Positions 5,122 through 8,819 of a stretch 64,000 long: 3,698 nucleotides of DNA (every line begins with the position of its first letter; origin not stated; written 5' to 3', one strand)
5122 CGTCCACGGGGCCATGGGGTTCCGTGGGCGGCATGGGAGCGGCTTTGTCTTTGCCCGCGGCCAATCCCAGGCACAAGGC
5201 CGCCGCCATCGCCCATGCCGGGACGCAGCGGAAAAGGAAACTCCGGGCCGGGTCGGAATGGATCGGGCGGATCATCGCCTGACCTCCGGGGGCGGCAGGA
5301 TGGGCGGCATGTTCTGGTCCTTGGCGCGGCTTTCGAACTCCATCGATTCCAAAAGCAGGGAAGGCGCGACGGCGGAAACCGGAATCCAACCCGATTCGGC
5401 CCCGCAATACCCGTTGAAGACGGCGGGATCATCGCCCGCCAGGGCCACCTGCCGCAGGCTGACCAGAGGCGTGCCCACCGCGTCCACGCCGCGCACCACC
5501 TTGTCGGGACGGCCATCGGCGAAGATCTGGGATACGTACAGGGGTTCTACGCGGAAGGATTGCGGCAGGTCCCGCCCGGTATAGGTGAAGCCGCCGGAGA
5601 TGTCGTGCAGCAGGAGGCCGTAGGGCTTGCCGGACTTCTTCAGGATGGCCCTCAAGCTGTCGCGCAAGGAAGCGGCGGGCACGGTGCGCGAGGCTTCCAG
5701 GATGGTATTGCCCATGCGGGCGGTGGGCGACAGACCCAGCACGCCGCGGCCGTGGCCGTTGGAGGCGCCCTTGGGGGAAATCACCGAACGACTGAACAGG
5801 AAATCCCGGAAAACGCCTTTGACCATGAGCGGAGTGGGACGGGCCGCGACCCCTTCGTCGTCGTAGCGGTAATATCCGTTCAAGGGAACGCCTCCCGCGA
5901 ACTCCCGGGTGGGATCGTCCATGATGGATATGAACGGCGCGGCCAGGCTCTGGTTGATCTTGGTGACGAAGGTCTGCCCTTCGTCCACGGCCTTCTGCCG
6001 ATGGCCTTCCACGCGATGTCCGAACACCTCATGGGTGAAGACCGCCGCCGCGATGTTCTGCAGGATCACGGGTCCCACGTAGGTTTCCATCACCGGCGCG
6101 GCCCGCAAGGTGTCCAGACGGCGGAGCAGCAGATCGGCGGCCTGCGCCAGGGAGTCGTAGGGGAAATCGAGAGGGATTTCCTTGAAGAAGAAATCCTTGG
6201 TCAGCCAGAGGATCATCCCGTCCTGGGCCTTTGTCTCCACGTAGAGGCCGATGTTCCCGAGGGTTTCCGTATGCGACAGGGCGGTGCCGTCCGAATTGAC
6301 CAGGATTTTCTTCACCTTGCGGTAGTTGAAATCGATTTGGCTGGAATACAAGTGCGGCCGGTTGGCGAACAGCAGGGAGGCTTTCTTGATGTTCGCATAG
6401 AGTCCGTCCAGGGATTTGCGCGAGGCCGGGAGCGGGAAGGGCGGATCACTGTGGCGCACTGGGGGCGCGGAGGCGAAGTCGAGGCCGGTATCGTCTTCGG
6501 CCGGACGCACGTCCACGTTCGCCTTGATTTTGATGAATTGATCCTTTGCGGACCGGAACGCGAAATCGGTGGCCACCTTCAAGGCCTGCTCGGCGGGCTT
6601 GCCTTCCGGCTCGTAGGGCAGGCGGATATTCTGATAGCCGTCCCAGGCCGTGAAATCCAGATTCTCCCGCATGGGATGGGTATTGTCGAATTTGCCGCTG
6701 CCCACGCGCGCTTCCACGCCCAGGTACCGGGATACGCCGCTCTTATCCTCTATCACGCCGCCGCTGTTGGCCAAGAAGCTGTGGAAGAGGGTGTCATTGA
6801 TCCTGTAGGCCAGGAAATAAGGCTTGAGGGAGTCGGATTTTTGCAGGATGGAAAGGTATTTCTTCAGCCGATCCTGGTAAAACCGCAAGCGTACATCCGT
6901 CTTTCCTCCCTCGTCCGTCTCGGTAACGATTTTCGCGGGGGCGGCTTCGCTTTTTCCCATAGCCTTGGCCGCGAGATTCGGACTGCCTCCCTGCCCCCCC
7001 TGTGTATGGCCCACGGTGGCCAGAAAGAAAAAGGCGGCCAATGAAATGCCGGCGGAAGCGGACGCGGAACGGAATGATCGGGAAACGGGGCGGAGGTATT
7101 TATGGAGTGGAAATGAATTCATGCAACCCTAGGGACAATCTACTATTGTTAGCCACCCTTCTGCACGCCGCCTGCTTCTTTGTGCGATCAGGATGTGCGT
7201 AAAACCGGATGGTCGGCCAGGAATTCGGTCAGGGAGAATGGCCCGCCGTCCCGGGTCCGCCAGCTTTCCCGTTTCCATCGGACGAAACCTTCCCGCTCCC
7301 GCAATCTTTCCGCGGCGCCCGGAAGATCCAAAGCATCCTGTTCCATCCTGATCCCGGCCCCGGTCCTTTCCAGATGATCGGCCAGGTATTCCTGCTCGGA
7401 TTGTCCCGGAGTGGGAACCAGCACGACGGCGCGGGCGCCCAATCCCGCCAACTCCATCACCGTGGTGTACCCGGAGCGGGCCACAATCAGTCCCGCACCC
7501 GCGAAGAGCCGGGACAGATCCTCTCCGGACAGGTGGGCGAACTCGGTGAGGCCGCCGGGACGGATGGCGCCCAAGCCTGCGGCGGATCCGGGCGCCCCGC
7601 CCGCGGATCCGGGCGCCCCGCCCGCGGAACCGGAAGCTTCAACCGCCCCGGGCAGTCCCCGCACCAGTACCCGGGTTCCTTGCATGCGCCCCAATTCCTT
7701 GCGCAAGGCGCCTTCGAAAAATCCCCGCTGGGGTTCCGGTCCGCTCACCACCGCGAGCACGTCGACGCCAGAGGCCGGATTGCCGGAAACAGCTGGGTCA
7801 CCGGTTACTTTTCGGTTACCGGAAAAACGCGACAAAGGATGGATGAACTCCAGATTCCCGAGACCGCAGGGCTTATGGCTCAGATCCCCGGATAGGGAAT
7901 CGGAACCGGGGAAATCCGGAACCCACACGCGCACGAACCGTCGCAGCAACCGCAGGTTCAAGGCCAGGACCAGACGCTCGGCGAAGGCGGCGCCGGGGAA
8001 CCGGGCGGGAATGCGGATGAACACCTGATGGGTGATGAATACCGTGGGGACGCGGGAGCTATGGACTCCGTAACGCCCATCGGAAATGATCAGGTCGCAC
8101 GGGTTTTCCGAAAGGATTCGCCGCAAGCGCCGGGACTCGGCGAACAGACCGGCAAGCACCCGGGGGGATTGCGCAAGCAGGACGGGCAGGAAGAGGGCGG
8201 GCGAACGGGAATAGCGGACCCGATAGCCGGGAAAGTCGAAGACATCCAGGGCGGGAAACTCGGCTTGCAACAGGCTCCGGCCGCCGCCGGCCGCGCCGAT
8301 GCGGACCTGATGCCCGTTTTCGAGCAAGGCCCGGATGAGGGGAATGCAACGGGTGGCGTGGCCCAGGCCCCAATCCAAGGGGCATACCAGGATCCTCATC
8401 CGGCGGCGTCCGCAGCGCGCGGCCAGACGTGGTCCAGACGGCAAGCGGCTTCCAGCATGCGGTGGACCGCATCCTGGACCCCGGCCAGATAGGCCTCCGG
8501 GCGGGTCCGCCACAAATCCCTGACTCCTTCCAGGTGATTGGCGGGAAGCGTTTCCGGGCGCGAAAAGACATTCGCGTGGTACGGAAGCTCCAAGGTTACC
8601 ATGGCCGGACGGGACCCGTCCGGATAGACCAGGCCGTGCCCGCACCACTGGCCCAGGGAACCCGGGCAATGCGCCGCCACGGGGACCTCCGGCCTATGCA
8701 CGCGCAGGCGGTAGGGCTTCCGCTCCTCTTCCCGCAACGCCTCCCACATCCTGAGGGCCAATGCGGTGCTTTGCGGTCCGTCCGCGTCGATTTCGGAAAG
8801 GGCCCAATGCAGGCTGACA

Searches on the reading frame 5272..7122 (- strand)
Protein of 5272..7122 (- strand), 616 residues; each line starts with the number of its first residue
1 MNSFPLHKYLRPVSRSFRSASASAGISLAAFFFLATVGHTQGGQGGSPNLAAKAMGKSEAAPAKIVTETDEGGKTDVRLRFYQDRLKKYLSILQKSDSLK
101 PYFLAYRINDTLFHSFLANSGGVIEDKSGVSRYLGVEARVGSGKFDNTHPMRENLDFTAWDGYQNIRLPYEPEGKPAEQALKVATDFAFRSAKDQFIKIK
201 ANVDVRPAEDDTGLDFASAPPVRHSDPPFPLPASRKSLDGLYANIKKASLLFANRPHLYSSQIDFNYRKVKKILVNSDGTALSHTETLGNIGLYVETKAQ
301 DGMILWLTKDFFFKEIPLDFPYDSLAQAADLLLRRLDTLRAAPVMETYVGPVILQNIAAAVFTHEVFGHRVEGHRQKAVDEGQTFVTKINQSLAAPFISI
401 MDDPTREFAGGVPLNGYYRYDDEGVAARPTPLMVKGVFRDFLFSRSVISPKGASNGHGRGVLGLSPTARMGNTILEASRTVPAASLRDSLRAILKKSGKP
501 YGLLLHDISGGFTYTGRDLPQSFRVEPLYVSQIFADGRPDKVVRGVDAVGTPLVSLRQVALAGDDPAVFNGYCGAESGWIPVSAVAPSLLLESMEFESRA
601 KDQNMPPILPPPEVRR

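Call 63: search_protein_families(library=ncbifam, proteins=[window:5272-7122:-], max_evalue=0.001)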
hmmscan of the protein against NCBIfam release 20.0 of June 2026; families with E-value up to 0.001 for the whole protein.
window:5272-7122:- (616 aa): 2 families
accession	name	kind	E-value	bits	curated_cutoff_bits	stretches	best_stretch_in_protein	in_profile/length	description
NF040952.1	Arch_mtprotase_TldD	equivalog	8.4e-18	64.4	635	1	250-594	118-440/443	zinc metalloprotease TldD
NF008006.0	PRK10735.1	equivalog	8.4e-09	34.4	513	1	312-594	213-475/481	metalloprotease TldD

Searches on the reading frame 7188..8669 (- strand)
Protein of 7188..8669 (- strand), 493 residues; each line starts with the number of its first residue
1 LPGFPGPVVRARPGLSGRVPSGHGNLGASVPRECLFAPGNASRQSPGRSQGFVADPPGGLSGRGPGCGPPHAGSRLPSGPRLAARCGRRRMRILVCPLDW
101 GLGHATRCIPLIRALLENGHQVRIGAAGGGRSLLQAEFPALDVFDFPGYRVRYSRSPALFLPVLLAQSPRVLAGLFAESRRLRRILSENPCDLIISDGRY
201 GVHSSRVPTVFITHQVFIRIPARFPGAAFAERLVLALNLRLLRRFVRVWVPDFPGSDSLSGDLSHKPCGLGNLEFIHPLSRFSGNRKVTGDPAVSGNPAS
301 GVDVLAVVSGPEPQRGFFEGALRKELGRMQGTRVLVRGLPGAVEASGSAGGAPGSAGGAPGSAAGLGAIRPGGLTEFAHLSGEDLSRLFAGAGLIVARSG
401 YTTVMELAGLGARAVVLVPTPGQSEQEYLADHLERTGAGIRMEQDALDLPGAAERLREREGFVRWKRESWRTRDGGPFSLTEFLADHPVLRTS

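Call 22: search_protein_families(library=pfam, proteins=[window:7188-8669:-], max_evalue=0.001)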
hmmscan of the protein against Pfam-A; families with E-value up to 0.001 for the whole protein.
window:7188-8669:- (493 aa): 3 families
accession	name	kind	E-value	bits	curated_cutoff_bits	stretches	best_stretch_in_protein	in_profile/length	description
PF13528.12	Glyco_trans_1_3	-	1e-07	31.9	25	0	92-197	2-102/322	Glycosyl transferase family 1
PF04101.22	Glyco_tran_28_C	-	1.9e-06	28.5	22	1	389-448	69-129/166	Glycosyltransferase family 28 C-terminal domain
PF13439.12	Glyco_transf_4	-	1.9e-06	28.4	28.5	1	104-245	4-134/170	Glycosyltransferase Family 4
